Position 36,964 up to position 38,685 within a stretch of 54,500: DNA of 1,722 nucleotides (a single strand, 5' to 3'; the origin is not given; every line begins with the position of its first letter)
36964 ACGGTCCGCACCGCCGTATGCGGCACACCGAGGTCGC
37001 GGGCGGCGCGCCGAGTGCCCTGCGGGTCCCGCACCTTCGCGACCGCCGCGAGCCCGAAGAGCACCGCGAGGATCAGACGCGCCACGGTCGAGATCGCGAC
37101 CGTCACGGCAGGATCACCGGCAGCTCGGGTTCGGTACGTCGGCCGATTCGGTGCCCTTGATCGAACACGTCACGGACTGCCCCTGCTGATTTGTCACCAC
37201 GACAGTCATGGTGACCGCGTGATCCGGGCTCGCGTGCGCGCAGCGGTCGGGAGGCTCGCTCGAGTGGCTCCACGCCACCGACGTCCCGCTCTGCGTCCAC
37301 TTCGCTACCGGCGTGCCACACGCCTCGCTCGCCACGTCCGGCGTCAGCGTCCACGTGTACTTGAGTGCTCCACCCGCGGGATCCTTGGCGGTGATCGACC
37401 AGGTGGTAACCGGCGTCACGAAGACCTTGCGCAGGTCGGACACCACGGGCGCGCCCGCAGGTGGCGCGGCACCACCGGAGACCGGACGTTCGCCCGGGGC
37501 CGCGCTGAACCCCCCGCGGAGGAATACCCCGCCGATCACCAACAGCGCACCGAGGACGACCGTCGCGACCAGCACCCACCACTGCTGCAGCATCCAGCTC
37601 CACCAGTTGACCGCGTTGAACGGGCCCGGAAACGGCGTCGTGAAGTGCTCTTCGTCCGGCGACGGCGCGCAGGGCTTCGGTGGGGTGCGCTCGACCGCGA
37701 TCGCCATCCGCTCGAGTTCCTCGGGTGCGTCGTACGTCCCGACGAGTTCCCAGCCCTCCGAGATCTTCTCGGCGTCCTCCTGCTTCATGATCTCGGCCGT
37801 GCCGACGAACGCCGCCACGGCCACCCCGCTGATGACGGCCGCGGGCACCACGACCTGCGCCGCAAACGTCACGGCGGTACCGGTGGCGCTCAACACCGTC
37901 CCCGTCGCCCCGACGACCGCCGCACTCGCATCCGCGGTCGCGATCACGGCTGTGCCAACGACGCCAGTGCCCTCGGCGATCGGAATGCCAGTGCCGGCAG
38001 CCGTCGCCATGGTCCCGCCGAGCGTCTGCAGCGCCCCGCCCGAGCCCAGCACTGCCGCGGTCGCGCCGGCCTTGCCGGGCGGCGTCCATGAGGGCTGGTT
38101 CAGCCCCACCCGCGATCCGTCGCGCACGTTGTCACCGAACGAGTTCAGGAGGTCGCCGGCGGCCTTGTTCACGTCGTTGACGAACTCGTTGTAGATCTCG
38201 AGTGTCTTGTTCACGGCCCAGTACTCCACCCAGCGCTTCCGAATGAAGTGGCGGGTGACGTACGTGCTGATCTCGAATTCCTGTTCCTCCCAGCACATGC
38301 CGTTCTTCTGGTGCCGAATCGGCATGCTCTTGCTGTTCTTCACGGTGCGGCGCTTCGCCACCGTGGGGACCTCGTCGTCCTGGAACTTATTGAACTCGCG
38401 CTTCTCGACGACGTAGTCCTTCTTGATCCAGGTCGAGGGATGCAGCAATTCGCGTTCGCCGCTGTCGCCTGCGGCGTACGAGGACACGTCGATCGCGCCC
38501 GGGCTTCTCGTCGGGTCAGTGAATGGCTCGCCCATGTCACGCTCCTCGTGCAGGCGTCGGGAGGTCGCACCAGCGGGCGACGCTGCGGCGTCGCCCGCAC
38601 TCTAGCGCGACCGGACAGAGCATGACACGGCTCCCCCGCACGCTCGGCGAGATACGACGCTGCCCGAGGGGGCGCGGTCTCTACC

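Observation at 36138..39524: Foreign-looking three-gene operon inside the catabolic island: CxxCxxCC protein, Lys-rich/Gly-rich membrane protein, MauE-thioredoxin fusion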

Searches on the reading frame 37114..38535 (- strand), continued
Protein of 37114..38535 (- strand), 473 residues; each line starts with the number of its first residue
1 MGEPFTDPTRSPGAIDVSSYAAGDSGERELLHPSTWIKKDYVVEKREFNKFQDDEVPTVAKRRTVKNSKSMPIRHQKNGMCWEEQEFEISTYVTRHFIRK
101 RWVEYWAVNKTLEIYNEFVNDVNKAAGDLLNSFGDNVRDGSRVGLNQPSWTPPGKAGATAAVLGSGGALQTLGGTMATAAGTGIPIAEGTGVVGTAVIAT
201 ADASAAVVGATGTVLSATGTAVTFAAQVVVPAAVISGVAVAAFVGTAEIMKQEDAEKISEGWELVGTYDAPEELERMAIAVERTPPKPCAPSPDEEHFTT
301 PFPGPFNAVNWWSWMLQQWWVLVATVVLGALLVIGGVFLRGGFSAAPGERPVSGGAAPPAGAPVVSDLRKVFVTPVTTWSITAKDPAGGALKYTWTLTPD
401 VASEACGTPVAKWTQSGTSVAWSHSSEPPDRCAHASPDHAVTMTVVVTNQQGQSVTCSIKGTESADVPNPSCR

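Call 54: search_protein_families(library=pfam, alignment_id=A3, max_evalue=0.01)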
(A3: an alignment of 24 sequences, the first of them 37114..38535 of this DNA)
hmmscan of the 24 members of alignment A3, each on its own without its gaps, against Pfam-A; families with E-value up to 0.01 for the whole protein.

A. member 1, window:37114-38535:- (473 aa): 0 families

B. families by the number of members that match (of 24 scanned): 2 families
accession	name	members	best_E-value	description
PF21827.1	New_glue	1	0.00054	New glue protein family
PF17963.7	Big_9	1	0.0055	Bacterial Ig domain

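Call 55: fold_search(model_id=the predicted structure, library=pdb)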
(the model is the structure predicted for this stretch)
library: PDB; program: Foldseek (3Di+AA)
matches with E <= 10: 446; with E <= 0.001: 0
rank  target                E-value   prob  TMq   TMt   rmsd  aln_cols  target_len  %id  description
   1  9p26                  3.1e-03  1.00  0.17  0.19   6.8       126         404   17  Crystal structure of GH158(Pro) at 1.40 angstrom resolution (released 2026-03-11)
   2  9p2f_A                4.7e-03  1.00  0.17  0.19   5.8       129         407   17  Crystal structure of GH158(Pro) soaked with mixed linkage (G4G3G) oligosaccharide at 1.15 angstrom resolution (released 2026-03-11)
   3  9oro_A                7.3e-03  1.00  0.17  0.19   7.0       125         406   17  Crystal structure of GH158(Pro) soaked with laminaritetraose at 1.31 angstrom resolution (released 2026-03-11)
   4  9p25                  7.7e-03  1.00  0.17  0.19   5.8       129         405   17  Crystal structure of GH158(Pro) at 0.89 angstrom resolution (released 2026-03-11)
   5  4go6_B                1.3e-02  0.99  0.15  0.36   6.4       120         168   12  Crystal structure of HCF-1 self-association sequence 1 (released 2012-10-17)
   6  3hn3_E                1.5e-02  0.99  0.14  0.11   5.1       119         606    9  Human beta-glucuronidase at 1.7 A resolution (released 2009-12-01)
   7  3hn3_D                2.3e-02  0.97  0.13  0.11   5.3       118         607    9  Human beta-glucuronidase at 1.7 A resolution (released 2009-12-01)
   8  1x5f_MODEL_1_A        2.4e-02  0.96  0.13  0.41  14.1       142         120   18  The solution structure of the first fibronectin type III domain of human Neogenin (released 2005-11-15)
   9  3hn3_B                3.2e-02  0.96  0.14  0.11   6.7       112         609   12  Human beta-glucuronidase at 1.7 A resolution (released 2009-12-01)
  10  2crm_MODEL_1_A        3.5e-02  0.97  0.15  0.49  13.8       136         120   17  Solution structure of the forth FNIII domain of human (released 2005-11-20)
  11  3hn3_A                4.0e-02  0.92  0.13  0.10   6.7       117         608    9  Human beta-glucuronidase at 1.7 A resolution (released 2009-12-01)
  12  6jz7_A                4.9e-02  0.91  0.12  0.10   6.7       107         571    9  b-glucuronidase from Ruminococcus gnavus in complex with N1-substituted uronic isofagomine (released 2020-06-10)
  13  7p4l_C                5.2e-02  0.94  0.14  0.14   6.5       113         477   12  Crystal structure of the trimeric ectodomain of archaeal Fusexin1 (Fsx1) (released 2022-07-13)
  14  6cxs_B                5.8e-02  0.90  0.12  0.10   6.8       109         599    9  Crystal Structure of Clostridium perfringens beta-glucuronidase bound with a novel, potent inhibitor 4-(8-(piperazin-1 (released 2019-04-17)
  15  6jz3_B                6.1e-02  0.91  0.12  0.10   6.8       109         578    8  b-glucuronidase from Ruminococcus gnavus in complex with uronic deoxynojirimycin (released 2020-05-13)
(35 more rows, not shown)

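Call 56: fold_search(model_id=the predicted structure, library=viral)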
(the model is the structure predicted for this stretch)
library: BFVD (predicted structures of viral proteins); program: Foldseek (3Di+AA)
matches with E <= 10: 420; with E <= 0.001: 0
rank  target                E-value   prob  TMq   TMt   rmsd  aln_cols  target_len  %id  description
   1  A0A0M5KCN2            5.7e-03  0.91  0.12  0.09  16.4       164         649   10  (no name in the UniProt tables at hand)
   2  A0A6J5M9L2            7.1e-03  0.97  0.14  0.36  17.2       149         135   16  Uncharacterized protein [uncultured Caudovirales phage]
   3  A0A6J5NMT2            8.9e-03  0.93  0.13  0.11  16.1       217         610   14  Uncharacterized protein [uncultured Caudovirales phage]
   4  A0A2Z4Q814            2.6e-02  0.90  0.14  0.34  25.8       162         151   12  (no name in the UniProt tables at hand)
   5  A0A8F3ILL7            3.7e-02  0.96  0.14  0.39  16.7       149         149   15  (no name in the UniProt tables at hand)
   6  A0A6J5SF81            3.9e-02  0.90  0.14  0.21  14.7       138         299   16  PKD domain-containing protein [uncultured Caudovirales phage]
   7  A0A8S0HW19            4.1e-02  1.00  0.14  0.19   4.8       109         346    9  (no name in the UniProt tables at hand)
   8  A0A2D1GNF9            4.1e-02  0.25  0.08  0.15  13.3       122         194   12  (no name in the UniProt tables at hand)
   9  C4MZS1                5.1e-02  0.60  0.12  0.16  17.6       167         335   12  Tail fiber-like protein [Escherichia phage JS10]
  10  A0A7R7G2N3            5.4e-02  0.87  0.13  0.13   6.8       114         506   14  (no name in the UniProt tables at hand)
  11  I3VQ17                5.7e-02  0.92  0.15  0.17  12.0       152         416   14  B39.2 [miniopterid betaherpesvirus 1]
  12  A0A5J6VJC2            6.0e-02  0.99  0.15  0.18   4.3       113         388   12  Uncharacterized protein [Megaviridae environmental sample]
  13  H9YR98                6.0e-02  0.60  0.12  0.25  11.9       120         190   14  (no name in the UniProt tables at hand)
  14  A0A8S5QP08            6.3e-02  0.87  0.14  0.29  17.7       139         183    7  Uncharacterized protein [Caudovirales sp. ctSH72]
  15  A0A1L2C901            7.0e-02  0.69  0.12  0.09  13.1       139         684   13  Fibronectin type-III domain-containing protein [Pseudomonas phage ZC03]
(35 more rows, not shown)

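Call 72: list_cluster_members(proteins=[P0003, P0076, P0117, P0069, P0072, P0074, P0006, P0015, P0023, P0055])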
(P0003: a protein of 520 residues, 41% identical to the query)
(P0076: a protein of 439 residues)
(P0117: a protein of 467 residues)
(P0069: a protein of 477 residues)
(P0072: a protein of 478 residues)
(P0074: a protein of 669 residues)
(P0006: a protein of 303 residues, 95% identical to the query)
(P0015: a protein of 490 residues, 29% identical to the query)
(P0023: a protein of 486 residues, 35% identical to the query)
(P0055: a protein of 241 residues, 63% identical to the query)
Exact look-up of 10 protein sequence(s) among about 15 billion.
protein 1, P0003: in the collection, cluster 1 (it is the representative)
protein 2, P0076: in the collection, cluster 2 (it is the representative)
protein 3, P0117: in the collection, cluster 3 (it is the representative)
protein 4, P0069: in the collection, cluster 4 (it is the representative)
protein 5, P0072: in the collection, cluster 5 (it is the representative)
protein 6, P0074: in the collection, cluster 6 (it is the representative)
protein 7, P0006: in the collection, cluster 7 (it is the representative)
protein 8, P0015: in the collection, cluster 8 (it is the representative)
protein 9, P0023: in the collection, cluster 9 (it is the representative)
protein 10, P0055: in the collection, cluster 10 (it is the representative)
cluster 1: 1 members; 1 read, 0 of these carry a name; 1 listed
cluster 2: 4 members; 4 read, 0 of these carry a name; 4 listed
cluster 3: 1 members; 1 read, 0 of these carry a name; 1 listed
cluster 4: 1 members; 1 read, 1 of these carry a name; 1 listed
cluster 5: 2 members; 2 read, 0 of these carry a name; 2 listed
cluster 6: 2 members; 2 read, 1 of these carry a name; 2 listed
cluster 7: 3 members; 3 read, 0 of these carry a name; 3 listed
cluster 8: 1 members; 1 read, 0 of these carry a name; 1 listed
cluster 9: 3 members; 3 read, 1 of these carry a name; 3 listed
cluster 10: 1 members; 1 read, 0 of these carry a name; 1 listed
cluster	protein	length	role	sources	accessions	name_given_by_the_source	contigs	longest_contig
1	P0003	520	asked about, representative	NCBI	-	-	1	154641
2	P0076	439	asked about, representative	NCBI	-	-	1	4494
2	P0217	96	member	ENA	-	-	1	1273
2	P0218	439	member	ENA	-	-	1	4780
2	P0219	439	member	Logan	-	-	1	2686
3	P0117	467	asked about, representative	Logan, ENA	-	-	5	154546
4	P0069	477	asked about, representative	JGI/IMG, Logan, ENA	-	hypothetical protein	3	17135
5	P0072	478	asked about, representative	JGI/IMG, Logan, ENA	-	-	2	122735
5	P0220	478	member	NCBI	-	-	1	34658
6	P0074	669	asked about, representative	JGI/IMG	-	hypothetical protein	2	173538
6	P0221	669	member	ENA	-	-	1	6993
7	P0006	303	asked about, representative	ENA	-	-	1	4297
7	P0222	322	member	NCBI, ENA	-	-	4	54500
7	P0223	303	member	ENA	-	-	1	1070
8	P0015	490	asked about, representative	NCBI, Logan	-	-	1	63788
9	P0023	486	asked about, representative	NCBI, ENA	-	-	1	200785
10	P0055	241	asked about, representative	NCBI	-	-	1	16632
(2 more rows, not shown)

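Call 76: search_protein_families(library=padloc, proteins=[window:37114-38535:-], max_evalue=1)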
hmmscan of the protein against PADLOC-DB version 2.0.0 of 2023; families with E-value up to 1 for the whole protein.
window:37114-38535:- (473 aa): 0 families

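Call 88: search_protein_families(library=phrogs, proteins=[window:37114-38535:-], max_evalue=0.01)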
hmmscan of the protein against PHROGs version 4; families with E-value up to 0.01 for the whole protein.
window:37114-38535:- (473 aa): 0 families

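Call 92: find_related_loci(query=A5, collection=viral_contigs, flank=5000)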
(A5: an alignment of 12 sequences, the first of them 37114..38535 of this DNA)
Query A5 (473 aa) in viral_contigs; peptide patterns used: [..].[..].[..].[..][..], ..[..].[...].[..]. (x = any residue, [..] = any of these).
15 stretches matched a pattern, but none encodes a relative of the query by tblastn (E <= 1e-3).

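Call 93: search_dna_similar(query=window:37114-38535:-, collection=plasmids, mode=protein, max_evalue=0.001, max_rows=10)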
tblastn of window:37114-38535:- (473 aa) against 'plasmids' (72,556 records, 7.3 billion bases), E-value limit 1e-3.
No match.

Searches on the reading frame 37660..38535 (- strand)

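Call 75: search_protein_families(library=pfam, proteins=[window:37660-38535:-], max_evalue=10)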
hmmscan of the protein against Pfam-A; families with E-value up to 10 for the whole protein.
window:37660-38535:- (292 aa): 1 family
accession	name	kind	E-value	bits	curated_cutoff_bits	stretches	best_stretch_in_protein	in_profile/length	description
PF25627.1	Polyoma_VP2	-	0.41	10.2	30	1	159-281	12-129/356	Polyomaviruses capsid protein VP2 family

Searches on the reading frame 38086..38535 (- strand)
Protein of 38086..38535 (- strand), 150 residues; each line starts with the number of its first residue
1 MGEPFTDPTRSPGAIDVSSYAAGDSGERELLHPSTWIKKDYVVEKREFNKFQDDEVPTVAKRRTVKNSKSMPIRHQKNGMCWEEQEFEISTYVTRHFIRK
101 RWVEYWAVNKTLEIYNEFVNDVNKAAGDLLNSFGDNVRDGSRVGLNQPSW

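Call 75: search_protein_families(library=pfam, proteins=[window:38086-38535:-], max_evalue=10)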
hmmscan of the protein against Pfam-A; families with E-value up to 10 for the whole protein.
window:38086-38535:- (150 aa): 1 family
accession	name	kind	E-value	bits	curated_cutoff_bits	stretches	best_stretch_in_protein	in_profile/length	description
PF00857.26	Isochorismatase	-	0.15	12.5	27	1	25-66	73-114/175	Isochorismatase domain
